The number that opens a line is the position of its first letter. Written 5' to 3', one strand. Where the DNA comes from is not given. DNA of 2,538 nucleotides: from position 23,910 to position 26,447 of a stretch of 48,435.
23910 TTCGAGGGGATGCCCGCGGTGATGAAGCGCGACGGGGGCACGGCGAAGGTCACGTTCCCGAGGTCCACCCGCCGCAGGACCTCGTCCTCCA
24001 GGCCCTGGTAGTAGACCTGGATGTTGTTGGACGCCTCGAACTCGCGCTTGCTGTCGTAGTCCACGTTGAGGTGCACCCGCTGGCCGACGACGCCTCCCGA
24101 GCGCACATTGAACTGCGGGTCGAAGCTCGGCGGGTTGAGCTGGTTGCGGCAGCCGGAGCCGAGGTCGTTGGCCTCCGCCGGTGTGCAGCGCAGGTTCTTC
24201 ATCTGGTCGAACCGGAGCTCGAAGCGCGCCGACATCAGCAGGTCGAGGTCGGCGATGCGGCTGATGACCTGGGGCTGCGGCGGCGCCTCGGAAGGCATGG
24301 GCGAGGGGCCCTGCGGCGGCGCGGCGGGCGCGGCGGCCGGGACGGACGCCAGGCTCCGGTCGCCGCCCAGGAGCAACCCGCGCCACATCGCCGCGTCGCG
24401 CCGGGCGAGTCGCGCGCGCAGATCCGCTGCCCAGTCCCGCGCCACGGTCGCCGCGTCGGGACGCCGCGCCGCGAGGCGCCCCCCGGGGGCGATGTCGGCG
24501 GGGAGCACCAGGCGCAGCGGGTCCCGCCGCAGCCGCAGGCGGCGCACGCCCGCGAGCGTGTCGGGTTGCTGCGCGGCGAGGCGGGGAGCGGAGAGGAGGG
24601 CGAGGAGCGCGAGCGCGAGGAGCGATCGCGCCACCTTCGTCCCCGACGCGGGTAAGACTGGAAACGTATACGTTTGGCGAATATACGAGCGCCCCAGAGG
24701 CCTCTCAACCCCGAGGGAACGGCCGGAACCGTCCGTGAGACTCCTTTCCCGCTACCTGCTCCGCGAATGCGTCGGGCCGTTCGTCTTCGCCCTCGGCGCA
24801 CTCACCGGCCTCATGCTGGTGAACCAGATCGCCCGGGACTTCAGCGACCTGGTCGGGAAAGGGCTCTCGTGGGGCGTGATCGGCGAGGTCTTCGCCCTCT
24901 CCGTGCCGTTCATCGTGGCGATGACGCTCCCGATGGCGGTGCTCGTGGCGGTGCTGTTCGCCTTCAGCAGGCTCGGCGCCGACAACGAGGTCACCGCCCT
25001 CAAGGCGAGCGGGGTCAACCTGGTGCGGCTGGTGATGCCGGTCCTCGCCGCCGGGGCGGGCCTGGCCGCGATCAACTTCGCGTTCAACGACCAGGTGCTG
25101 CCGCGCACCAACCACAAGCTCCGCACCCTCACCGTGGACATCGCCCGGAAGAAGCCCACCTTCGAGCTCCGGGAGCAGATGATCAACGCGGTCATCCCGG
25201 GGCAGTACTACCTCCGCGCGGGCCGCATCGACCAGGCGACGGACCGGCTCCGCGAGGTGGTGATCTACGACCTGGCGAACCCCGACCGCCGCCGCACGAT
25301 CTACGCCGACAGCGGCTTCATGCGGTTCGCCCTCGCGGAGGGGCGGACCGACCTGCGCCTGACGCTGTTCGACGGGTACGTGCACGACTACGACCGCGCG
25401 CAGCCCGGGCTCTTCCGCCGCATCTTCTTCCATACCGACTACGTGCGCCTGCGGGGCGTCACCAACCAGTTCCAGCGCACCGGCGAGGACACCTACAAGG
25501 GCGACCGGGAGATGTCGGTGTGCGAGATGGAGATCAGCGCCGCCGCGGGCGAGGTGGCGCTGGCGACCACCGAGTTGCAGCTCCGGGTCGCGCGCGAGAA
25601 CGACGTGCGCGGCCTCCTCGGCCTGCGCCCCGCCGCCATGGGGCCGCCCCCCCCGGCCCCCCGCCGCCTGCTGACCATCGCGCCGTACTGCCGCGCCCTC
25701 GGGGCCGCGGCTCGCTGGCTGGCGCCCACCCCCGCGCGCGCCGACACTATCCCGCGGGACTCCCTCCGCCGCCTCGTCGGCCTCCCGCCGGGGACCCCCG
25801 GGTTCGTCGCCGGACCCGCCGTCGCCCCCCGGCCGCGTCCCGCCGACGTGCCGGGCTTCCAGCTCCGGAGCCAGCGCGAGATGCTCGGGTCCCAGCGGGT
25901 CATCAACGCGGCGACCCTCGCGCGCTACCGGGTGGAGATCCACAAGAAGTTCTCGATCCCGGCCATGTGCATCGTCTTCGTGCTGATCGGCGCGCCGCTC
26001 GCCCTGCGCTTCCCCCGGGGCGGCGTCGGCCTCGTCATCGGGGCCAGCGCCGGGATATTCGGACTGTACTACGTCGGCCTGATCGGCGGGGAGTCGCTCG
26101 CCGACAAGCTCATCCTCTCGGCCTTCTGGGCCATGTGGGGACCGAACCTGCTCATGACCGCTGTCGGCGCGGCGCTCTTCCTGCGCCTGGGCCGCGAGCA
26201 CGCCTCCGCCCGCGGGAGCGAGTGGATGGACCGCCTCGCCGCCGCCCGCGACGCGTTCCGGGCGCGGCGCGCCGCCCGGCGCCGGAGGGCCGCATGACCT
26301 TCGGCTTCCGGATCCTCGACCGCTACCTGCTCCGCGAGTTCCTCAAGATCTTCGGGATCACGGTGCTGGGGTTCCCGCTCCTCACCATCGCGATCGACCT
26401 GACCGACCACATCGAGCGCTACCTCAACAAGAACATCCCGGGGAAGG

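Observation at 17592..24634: SprA (T9SS translocon) is translationally coupled to a glutaminyl-cyclase-like lipoprotein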

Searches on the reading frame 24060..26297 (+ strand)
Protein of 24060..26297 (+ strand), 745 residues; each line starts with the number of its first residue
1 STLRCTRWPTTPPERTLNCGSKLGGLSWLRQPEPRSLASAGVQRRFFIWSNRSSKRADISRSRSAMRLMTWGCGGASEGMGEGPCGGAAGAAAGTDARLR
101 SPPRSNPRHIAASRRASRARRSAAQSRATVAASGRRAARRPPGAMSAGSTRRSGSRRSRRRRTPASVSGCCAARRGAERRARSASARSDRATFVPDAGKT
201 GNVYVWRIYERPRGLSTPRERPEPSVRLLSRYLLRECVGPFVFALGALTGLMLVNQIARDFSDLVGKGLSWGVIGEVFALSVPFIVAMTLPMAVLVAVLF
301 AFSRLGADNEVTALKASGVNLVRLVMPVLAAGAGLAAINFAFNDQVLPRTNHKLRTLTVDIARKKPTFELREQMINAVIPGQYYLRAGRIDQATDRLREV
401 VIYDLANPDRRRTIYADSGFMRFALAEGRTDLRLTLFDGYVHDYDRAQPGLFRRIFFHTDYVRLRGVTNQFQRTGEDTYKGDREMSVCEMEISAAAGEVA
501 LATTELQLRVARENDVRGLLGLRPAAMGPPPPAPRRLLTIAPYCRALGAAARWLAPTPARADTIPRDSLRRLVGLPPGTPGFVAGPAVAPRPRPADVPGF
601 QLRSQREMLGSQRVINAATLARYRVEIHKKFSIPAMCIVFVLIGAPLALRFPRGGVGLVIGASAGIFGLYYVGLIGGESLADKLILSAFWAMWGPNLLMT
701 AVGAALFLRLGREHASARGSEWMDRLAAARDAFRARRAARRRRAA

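Call 11: search_protein_families(library=pfam, proteins=[window:24060-26297:+], max_evalue=0.001)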
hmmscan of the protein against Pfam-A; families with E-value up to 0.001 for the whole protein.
window:24060-26297:+ (745 aa): 1 family
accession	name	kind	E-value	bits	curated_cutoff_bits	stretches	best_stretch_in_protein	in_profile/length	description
PF03739.19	LptF_LptG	-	2.6e-80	270.5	27.9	1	231-709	1-353/353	Lipopolysaccharide export system permease LptF/LptG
